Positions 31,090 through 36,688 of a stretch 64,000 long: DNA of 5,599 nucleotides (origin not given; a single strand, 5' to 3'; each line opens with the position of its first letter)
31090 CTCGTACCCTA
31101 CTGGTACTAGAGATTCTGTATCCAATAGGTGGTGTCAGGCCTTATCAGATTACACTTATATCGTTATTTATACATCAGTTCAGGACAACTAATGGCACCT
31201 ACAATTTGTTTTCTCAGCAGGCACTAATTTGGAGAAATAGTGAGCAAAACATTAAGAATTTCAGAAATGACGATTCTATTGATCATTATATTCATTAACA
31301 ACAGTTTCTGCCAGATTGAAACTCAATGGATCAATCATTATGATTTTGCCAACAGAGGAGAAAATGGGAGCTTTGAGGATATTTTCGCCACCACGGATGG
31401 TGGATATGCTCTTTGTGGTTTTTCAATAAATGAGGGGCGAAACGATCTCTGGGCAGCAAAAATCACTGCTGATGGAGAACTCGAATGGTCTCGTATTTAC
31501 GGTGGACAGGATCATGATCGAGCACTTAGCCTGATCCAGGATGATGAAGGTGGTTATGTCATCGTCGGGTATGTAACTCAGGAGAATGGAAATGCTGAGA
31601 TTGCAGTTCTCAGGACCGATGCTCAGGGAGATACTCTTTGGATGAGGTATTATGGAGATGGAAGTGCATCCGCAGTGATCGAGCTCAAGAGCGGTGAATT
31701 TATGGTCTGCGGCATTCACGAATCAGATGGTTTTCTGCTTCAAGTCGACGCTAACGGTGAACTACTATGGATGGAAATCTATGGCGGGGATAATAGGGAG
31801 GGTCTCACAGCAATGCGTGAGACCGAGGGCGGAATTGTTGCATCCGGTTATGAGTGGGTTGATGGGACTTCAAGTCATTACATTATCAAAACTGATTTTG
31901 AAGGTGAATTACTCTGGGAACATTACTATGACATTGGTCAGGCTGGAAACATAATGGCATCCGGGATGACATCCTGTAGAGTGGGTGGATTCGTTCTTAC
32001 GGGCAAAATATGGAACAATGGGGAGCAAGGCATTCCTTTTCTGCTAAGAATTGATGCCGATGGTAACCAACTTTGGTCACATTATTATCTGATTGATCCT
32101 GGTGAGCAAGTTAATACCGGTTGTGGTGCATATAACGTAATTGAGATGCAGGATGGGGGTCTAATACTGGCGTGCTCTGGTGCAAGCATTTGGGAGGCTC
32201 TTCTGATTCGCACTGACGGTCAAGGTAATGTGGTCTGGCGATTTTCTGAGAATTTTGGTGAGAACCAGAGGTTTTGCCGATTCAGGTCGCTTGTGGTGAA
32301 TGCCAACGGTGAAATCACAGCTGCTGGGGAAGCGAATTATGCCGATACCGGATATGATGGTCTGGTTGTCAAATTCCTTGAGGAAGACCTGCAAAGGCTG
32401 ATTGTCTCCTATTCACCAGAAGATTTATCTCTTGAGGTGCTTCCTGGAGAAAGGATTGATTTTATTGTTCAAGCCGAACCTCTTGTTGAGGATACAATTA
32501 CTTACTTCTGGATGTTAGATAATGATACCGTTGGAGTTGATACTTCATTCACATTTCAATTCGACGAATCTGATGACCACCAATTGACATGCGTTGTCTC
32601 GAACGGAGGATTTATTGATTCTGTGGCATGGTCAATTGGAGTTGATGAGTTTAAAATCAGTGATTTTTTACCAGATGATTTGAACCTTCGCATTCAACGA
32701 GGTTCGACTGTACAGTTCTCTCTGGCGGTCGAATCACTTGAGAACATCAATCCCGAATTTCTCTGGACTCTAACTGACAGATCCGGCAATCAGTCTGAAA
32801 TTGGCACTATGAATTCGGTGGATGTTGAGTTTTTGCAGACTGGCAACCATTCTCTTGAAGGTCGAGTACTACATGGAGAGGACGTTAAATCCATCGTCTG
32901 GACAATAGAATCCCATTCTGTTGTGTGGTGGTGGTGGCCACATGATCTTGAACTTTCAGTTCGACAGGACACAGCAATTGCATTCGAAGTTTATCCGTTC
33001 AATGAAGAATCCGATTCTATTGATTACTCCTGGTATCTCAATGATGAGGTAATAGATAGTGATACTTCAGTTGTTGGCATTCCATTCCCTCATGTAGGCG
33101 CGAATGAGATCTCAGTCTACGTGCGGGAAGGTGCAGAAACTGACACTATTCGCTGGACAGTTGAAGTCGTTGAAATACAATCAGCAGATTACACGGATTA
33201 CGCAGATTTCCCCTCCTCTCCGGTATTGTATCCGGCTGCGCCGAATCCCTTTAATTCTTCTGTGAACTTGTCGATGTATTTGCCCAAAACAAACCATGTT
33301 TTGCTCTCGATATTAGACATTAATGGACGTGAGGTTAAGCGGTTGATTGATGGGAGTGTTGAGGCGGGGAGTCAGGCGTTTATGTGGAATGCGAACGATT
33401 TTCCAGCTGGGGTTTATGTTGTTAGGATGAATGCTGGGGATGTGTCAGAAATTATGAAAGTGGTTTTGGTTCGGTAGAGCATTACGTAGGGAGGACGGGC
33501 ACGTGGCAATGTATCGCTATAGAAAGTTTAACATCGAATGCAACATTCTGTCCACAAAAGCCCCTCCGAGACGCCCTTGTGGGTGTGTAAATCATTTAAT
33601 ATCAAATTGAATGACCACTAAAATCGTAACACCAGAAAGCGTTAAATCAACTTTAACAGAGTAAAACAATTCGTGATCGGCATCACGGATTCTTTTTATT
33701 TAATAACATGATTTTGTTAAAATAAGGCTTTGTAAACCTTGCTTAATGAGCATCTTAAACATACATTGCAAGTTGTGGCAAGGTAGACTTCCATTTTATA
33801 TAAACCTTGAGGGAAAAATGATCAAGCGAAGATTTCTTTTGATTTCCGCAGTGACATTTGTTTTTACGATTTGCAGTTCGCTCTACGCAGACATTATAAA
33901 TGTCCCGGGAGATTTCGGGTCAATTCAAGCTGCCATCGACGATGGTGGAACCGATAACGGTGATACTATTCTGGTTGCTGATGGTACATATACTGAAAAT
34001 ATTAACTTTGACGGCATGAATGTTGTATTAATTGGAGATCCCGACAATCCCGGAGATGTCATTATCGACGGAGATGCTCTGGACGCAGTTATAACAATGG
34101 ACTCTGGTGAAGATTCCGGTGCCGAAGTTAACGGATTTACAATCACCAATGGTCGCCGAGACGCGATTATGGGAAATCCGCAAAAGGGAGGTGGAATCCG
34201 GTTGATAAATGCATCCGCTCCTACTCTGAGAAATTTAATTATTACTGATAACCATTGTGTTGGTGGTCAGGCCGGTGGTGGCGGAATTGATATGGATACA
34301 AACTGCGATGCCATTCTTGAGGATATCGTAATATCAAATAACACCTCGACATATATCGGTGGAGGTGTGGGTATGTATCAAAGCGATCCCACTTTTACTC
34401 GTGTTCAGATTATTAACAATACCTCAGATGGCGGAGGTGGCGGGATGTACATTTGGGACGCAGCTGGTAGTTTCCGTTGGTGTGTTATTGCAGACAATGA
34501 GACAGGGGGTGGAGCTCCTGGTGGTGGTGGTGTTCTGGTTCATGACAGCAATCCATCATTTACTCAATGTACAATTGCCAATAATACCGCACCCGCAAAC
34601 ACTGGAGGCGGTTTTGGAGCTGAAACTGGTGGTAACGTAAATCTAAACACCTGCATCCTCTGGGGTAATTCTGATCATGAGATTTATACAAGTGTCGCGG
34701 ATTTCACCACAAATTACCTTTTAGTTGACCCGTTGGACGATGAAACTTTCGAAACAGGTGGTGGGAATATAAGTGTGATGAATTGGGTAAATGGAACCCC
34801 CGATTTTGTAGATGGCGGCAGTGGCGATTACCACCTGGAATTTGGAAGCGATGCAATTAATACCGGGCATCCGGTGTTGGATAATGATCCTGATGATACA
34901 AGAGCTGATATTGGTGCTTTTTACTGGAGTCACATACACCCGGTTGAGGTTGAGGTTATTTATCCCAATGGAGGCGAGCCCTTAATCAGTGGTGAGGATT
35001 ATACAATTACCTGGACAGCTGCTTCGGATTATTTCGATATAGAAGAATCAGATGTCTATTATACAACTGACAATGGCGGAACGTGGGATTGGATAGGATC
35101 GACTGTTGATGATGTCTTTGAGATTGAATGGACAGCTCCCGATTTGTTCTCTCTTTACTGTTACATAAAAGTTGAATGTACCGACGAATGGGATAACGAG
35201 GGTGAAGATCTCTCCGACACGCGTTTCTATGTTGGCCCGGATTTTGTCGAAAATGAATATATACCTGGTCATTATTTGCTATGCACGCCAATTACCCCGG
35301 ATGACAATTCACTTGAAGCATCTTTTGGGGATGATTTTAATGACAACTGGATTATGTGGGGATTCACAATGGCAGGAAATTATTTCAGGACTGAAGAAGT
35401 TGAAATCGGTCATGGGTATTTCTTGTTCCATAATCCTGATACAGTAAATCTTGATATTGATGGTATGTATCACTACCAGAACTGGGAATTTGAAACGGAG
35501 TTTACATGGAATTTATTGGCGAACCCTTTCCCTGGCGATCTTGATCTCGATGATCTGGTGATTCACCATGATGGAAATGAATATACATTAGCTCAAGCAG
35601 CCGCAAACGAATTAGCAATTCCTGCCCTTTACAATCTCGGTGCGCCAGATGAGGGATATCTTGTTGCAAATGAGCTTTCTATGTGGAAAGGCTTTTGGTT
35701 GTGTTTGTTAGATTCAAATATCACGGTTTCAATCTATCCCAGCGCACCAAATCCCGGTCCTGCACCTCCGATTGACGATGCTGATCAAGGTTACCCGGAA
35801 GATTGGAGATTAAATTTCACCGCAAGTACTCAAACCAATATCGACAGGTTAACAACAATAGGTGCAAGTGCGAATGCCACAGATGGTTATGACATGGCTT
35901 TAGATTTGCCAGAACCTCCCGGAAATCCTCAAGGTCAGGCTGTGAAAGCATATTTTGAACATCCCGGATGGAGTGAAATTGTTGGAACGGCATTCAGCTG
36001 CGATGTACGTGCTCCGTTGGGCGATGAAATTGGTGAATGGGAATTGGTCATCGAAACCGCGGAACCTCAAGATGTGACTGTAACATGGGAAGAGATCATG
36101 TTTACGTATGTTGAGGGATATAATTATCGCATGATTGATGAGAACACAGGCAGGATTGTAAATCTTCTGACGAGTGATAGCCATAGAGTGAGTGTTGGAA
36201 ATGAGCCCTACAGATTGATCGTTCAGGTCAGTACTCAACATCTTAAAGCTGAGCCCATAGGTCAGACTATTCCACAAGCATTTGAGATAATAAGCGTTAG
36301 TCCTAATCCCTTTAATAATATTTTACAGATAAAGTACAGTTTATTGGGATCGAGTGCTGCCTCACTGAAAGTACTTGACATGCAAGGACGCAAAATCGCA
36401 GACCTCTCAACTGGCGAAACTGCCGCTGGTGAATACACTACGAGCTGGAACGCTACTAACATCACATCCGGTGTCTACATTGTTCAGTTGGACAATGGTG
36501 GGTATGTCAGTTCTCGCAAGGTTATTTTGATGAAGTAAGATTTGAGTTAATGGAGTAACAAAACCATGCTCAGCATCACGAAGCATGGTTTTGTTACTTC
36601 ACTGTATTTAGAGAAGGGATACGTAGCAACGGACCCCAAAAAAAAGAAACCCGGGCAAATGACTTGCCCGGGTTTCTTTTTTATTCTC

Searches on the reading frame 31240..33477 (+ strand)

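Call 27: search_protein_families(library=pfam, proteins=[window:31240-33477:+], max_evalue=0.00001)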
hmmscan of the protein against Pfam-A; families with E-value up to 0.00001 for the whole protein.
window:31240-33477:+ (745 aa): 2 families
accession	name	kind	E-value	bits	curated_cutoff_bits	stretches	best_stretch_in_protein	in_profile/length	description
PF16820.11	PKD_3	-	1.1e-08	35.2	26.3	0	396-455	11-68/68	PKD-like domain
PF18962.6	Por_Secre_tail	-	3.9e-08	33.9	27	1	668-742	3-74/75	Secretion system C-terminal sorting domain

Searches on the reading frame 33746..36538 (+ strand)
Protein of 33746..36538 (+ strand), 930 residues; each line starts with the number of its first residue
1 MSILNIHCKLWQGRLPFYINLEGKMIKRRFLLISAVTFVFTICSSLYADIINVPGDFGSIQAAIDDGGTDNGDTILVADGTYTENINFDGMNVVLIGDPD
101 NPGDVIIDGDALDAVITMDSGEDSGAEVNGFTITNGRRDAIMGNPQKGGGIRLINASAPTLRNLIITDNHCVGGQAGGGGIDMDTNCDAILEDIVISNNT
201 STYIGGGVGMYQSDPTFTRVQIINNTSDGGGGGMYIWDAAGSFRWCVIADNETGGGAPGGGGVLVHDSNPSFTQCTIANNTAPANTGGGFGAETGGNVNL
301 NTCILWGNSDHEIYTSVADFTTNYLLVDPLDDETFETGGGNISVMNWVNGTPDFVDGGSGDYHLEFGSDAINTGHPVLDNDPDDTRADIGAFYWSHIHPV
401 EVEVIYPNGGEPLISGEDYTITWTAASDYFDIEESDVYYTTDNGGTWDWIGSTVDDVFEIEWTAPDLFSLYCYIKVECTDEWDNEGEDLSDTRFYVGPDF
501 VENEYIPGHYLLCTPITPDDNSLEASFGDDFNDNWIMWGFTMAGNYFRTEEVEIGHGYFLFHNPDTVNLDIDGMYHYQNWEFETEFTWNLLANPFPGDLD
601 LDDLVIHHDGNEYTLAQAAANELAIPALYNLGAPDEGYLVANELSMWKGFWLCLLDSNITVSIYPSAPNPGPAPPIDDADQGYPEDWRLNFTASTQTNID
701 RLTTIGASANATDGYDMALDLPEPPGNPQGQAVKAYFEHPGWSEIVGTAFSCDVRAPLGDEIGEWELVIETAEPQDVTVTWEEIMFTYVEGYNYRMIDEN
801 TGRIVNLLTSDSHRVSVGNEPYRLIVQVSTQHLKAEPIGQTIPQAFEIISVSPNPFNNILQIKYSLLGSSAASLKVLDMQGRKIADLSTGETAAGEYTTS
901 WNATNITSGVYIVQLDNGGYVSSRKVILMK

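Call 27: search_protein_families(library=pfam, proteins=[window:33746-36538:+], max_evalue=0.00001)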
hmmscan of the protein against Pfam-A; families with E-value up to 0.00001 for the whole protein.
window:33746-36538:+ (930 aa): 2 families
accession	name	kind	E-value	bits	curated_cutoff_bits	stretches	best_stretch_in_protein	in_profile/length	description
PF13229.12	Beta_helix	-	8.1e-11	42.2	25.9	1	122-241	53-149/158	Right handed beta helix region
PF18962.6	Por_Secre_tail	-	2.9e-10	40.8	27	1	852-927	2-74/75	Secretion system C-terminal sorting domain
